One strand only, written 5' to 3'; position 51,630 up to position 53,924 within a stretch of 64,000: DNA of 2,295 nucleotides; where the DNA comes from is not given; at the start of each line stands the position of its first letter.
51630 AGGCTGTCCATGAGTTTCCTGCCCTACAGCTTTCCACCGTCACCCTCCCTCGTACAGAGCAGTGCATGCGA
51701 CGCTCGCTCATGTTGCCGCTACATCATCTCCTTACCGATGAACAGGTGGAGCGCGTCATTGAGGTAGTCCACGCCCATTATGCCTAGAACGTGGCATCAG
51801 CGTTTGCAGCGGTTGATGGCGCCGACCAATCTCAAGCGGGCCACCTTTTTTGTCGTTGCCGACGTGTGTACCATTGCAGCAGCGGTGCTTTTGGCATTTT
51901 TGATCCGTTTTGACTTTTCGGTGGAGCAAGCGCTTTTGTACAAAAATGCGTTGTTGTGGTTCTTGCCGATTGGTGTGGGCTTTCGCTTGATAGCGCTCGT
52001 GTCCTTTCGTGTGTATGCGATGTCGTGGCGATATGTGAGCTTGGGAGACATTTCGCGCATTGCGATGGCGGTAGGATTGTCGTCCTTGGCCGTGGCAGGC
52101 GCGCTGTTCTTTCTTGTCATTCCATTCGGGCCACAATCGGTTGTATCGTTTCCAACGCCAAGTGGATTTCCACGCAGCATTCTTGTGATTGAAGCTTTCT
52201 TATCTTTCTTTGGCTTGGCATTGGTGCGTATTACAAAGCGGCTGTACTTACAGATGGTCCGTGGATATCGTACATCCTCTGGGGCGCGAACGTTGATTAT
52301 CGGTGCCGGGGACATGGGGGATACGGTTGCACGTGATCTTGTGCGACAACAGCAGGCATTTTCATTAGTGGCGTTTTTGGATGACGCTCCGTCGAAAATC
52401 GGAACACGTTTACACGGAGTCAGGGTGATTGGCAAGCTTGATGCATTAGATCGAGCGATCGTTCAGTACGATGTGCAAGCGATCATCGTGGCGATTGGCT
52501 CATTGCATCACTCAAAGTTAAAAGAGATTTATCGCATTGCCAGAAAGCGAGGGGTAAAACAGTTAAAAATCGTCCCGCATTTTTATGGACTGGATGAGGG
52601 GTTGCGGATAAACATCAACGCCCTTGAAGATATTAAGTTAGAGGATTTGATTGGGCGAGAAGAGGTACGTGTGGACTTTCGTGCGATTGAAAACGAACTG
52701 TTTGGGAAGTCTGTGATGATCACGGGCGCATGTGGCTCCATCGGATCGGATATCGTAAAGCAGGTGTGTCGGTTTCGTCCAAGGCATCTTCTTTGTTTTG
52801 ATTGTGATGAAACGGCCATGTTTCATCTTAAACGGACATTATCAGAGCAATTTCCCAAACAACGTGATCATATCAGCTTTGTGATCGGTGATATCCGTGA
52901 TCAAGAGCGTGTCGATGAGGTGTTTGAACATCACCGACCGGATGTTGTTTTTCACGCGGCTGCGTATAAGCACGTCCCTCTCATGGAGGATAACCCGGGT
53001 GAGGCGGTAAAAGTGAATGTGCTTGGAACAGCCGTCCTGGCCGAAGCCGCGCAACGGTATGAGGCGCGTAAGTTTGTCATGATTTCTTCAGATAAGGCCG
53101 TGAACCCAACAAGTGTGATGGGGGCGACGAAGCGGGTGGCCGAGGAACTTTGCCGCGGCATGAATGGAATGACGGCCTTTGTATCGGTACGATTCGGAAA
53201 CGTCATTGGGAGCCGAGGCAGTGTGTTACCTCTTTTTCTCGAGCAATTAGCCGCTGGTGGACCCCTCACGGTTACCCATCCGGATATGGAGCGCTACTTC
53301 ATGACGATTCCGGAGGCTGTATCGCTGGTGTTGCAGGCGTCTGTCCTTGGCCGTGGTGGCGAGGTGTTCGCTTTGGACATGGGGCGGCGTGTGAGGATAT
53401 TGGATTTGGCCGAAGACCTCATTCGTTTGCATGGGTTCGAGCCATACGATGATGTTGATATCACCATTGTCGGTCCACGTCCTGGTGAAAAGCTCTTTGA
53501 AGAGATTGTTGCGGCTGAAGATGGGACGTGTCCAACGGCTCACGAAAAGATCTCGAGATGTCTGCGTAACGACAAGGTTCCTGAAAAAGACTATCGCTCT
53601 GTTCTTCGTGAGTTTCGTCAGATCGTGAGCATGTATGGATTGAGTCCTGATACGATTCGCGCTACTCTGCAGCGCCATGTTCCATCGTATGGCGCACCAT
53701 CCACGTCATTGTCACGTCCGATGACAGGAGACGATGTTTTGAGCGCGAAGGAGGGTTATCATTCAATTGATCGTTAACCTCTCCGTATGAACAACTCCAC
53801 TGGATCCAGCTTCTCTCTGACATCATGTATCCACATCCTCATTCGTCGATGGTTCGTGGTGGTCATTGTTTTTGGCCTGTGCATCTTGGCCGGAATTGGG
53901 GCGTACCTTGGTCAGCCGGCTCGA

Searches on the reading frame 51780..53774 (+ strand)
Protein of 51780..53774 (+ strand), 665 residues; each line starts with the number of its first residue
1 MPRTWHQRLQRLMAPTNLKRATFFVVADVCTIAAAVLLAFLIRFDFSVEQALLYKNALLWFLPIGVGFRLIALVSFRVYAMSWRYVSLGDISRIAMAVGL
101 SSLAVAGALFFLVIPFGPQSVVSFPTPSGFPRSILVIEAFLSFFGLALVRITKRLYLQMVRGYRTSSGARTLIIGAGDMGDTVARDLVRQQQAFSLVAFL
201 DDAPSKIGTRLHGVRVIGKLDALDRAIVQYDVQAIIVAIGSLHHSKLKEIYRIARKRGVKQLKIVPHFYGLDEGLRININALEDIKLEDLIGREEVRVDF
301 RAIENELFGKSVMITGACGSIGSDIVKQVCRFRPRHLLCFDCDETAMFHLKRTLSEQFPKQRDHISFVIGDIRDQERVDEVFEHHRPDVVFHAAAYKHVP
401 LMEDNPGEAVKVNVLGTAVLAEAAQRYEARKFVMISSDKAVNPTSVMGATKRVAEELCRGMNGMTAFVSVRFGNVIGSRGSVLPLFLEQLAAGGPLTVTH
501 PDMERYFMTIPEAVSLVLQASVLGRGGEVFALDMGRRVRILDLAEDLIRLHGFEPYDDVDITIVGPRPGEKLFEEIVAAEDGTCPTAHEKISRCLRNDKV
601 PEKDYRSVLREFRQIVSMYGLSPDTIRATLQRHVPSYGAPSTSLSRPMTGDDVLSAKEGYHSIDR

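Call 82: search_protein_families(library=ncbifam, proteins=[window:51780-53774:+], max_evalue=1e-8)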
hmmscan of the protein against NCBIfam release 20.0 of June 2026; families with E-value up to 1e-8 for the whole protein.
window:51780-53774:+ (665 aa): 12 families
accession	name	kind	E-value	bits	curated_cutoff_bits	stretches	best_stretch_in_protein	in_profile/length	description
TIGR03589.1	PseB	equivalog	3.4e-56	190.5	407.75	1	309-584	4-269/324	UDP-N-acetylglucosamine 4,6-dehydratase (inverting)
TIGR04130.1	FnlA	equivalog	2.8e-44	151.4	730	1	309-581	4-269/337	UDP-N-acetylglucosamine 4,6-dehydratase/5-epimerase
TIGR03025.1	EPS_sugtrans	subfamily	1.5e-18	67.3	295.55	1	27-287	2-242/445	exopolysaccharide biosynthesis polyprenyl glycosylphosphotransferase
TIGR01179.1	galE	equivalog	1.5e-17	63.4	262.3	1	312-478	2-179/332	UDP-glucose 4-epimerase GalE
TIGR01181.1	dTDP_gluc_dehyt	equivalog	4.3e-17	62.2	365.1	1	312-439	2-127/321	dTDP-glucose 4,6-dehydratase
TIGR03023.1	WcaJ_sugtrans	equivalog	9.2e-17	61.5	410.75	1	27-272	2-233/453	undecaprenyl-phosphate glucose phosphotransferase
TIGR01214.1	rmlD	equivalog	1.9e-15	56.8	224.05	1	312-463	2-140/285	dTDP-4-dehydrorhamnose reductase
TIGR02622.1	CDP_4_6_dhtase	equivalog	3.5e-14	52.7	278.45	1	310-442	5-134/352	CDP-glucose 4,6-dehydratase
NF007582.0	PRK10217.1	equivalog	5.9e-12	45.4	698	1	310-428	2-116/355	dTDP-glucose 4,6-dehydratase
NF007490.0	PRK10084.1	subfamily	2.7e-11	43.1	649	1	312-428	3-115/361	dTDP-glucose 4,6-dehydratase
TIGR04180.1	EDH_00030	hypoth_equivalog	4.9e-11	42.2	475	1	312-438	1-122/297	NAD-dependent 4,6-dehydratase LegB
TIGR03570.1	NeuD_NnaD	subfamily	2.4e-10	40.3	160.8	1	171-265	2-90/202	NeuD/PglB/VioB family sugar acetyltransferase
